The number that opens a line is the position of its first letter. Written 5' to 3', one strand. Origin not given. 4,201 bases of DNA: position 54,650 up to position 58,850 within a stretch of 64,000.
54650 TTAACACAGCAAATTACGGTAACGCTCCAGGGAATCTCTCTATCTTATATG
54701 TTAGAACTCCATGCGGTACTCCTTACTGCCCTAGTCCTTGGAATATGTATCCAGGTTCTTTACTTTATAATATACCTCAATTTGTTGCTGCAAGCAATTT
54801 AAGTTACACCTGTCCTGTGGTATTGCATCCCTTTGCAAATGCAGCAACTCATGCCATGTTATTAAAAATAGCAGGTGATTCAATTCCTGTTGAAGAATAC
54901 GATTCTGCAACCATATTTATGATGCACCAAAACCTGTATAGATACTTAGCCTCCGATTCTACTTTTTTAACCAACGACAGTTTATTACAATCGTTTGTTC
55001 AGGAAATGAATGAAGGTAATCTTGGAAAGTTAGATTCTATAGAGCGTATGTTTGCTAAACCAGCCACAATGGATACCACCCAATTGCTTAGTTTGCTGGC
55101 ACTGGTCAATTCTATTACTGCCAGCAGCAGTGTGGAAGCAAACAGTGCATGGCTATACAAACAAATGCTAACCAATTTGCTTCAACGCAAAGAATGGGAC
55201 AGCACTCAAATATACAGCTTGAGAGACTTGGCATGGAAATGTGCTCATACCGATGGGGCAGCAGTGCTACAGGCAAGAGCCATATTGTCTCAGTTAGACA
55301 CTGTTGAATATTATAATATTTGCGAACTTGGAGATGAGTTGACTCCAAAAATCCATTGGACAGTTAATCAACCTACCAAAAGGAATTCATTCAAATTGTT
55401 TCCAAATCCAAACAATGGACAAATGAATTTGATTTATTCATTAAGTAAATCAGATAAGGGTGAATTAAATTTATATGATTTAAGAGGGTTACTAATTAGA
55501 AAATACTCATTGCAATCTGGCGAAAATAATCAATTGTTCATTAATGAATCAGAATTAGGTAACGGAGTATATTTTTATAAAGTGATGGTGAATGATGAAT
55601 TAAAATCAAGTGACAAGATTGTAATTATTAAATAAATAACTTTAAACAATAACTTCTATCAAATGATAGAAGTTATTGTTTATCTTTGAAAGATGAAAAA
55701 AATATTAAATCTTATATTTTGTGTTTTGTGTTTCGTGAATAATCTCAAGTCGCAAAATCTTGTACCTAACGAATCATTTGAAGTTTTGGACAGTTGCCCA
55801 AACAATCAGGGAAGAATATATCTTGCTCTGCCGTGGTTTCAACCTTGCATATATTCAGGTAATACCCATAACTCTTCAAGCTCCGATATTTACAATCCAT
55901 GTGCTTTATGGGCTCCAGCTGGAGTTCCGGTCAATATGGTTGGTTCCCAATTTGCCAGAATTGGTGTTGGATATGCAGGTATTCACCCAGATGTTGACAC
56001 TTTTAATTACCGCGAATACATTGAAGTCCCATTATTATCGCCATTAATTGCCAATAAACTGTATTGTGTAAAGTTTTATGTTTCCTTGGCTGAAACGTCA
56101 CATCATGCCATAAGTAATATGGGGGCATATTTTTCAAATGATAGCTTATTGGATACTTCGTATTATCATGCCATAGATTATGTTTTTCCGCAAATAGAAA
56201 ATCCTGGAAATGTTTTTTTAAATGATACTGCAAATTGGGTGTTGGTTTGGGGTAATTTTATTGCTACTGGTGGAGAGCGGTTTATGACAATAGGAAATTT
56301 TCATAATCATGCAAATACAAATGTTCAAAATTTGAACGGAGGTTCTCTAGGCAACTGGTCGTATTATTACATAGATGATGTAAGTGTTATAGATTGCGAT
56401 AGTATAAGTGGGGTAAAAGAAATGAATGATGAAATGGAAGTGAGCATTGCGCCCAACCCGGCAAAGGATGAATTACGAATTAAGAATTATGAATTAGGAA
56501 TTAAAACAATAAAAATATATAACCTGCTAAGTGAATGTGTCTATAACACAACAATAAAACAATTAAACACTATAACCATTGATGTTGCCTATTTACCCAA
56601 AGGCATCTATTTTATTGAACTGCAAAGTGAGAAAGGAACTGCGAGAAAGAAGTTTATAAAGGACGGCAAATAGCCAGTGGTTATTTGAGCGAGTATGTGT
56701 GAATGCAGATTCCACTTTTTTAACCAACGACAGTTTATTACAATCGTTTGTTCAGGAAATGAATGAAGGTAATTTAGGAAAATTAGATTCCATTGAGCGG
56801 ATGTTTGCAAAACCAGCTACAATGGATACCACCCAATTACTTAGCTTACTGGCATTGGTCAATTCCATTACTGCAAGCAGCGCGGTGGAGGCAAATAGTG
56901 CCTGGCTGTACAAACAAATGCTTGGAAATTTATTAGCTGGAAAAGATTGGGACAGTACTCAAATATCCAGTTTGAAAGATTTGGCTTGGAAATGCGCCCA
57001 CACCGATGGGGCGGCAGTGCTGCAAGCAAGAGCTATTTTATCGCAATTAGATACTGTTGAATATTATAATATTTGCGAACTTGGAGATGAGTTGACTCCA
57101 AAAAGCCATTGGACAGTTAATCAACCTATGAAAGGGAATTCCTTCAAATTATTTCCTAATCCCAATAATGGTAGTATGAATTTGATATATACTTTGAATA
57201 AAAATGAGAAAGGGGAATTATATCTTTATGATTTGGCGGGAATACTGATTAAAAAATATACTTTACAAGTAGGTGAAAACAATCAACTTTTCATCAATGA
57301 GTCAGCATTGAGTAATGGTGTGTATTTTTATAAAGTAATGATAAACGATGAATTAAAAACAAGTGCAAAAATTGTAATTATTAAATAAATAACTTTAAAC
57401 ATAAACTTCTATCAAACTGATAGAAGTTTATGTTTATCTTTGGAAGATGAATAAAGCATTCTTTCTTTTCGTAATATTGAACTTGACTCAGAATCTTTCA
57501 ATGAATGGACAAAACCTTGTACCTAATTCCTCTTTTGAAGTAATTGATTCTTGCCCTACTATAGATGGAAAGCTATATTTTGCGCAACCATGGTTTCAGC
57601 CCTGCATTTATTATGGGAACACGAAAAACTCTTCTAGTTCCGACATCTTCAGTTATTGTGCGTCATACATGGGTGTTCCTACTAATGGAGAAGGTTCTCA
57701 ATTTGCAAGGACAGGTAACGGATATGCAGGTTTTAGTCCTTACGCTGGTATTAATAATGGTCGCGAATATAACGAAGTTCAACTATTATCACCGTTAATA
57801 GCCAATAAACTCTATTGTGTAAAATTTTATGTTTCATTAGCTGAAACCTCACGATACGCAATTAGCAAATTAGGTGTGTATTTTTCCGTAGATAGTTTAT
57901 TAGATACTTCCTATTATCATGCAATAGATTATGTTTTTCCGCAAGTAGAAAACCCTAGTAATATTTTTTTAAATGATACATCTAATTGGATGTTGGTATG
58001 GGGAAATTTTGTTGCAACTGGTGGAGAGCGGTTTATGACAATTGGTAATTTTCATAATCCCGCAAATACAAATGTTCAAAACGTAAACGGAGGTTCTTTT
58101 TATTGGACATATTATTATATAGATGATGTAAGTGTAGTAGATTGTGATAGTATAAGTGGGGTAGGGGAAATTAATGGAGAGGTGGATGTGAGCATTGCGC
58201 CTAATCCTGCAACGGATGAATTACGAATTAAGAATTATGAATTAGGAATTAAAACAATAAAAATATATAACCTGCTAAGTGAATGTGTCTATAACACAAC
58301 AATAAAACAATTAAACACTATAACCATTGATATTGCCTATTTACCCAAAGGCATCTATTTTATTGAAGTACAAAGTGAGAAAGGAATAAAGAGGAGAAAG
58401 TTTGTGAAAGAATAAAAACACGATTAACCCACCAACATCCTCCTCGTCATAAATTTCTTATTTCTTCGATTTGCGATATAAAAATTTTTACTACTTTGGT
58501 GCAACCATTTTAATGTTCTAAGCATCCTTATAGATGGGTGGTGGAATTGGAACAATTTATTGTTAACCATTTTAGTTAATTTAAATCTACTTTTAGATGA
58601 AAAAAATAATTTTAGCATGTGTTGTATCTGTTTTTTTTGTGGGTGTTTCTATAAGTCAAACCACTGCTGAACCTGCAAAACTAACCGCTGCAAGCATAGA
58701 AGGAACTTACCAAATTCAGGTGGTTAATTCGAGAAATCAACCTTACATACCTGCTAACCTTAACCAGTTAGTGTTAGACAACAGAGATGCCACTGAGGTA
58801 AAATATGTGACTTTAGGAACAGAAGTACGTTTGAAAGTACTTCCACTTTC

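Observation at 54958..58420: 1.7-kb tandem segmental duplication (CTD-encoding gene tail plus a CBM-like CTD gene) with gene-conversion-like identity patches and a compensatory-mutated hairpin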

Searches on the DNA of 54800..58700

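Call 74: search_rna_families(source=window, start=54800, end=58700, threshold=evalue, max_evalue=1)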
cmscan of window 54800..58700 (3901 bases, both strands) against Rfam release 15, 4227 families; matches with E-value up to 1: 1.
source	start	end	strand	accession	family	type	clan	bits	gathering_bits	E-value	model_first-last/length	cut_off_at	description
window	58385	58451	-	RF03512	mir-3479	Gene; miRNA;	-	24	79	0.14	1-74/74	no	mir-3479 microRNA precursor family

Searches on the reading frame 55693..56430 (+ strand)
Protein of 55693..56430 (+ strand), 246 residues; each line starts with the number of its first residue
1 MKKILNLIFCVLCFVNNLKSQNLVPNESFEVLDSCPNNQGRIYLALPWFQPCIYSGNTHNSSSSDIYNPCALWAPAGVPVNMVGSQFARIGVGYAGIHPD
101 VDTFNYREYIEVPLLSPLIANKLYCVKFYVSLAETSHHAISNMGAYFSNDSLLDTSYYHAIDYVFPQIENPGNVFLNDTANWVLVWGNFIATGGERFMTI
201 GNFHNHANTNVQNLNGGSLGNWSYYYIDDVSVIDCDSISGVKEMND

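Call 26: find_related_loci(query=A2, collection=genome_contigs, flank=8000)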
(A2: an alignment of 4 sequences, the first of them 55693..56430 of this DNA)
Query A2 (246 aa) in genome_contigs; peptide patterns used: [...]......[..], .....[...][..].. (x = any residue, [..] = any of these).
599 stretches matched a pattern (row limit reached: there are more); 509 encode a relative of the query (tblastn E <= 1e-3); the best 80 are kept; 80 distinct loci.
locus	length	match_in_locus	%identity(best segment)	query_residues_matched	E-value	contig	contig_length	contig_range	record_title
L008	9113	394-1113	61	1-245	4e-88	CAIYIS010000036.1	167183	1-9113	MAG: uncultured Bacteroidetes bacterium isolate Kiruna_bin-09093 genome assembly, contig: bin-09093:36/85, whole genome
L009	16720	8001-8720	56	1-246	4e-80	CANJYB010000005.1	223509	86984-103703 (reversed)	MAG: Bacteroidetes bacterium isolate RH-23may17-974 genome assembly, contig: RH-23may17-C250, whole genome shotgun seque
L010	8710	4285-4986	49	2-237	5e-64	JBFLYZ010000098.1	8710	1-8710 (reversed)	MAG: Bacteroidota bacterium isolate MAG098 MAG098_98, whole genome shotgun sequence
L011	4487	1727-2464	43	1-246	8e-59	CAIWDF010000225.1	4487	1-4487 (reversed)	MAG: uncultured Bacteroidetes bacterium isolate Day2-2_bin-746 genome assembly, contig: bin-746:225/312, whole genome sh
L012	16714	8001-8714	46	1-236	4e-58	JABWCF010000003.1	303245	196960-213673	MAG: Flavobacteriales bacterium isolate MAG_49 scaffold_34, whole genome shotgun sequence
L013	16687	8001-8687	45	1-235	3e-54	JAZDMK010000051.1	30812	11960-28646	MAG: Bacteroidota bacterium isolate MEGAHIT-group-0.646 k141_19328487, whole genome shotgun sequence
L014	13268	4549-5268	44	2-237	1e-53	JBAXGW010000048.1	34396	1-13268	MAG: Bacteroidota bacterium isolate ELA307 MAG307_48, whole genome shotgun sequence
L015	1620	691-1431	44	1-237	2e-50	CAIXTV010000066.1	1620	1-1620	uncultured bacterium isolate KTt_bin-0590 genome assembly, contig: bin-0590:066/312, whole genome shotgun sequence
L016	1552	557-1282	40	1-243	2e-49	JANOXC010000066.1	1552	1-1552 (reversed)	MAG: Bacteroidota bacterium isolate VAR_35_metabat_28 VAR_35_k141_1068368, whole genome shotgun sequence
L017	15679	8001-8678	43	1-232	1e-47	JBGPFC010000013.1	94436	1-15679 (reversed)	MAG: Candidatus Eisenbacteria bacterium isolate OBJ_0618_7090110_76 k141_6386993_length_94436_cov_42.9053, whole genome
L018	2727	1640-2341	42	1-244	2e-47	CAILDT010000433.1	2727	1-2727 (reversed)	MAG: uncultured Bacteroidetes bacterium isolate LinL4_bin-1161 genome assembly, contig: bin-1161:433/994, whole genome s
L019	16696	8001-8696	42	1-244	5e-53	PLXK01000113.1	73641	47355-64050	MAG: Bacteroidetes bacterium isolate palsa_969 73.20120700_P3D.455_contig_12252, whole genome shotgun sequence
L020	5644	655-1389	40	1-244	2e-46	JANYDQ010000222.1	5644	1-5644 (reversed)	MAG: Bacteroidetes bacterium isolate 336R_metabinner_73_sub 336R_k141_1232734, whole genome shotgun sequence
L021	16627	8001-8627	45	22-233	9e-46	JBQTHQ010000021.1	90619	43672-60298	MAG: Bacteroidota bacterium isolate SAW253 c_000000287253, whole genome shotgun sequence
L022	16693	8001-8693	39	7-240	9e-45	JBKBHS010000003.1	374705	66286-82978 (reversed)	MAG: Bacteroidia bacterium isolate 21I_069.bin.58 NODE_21_length_374705_cov_67.528092, whole genome shotgun sequence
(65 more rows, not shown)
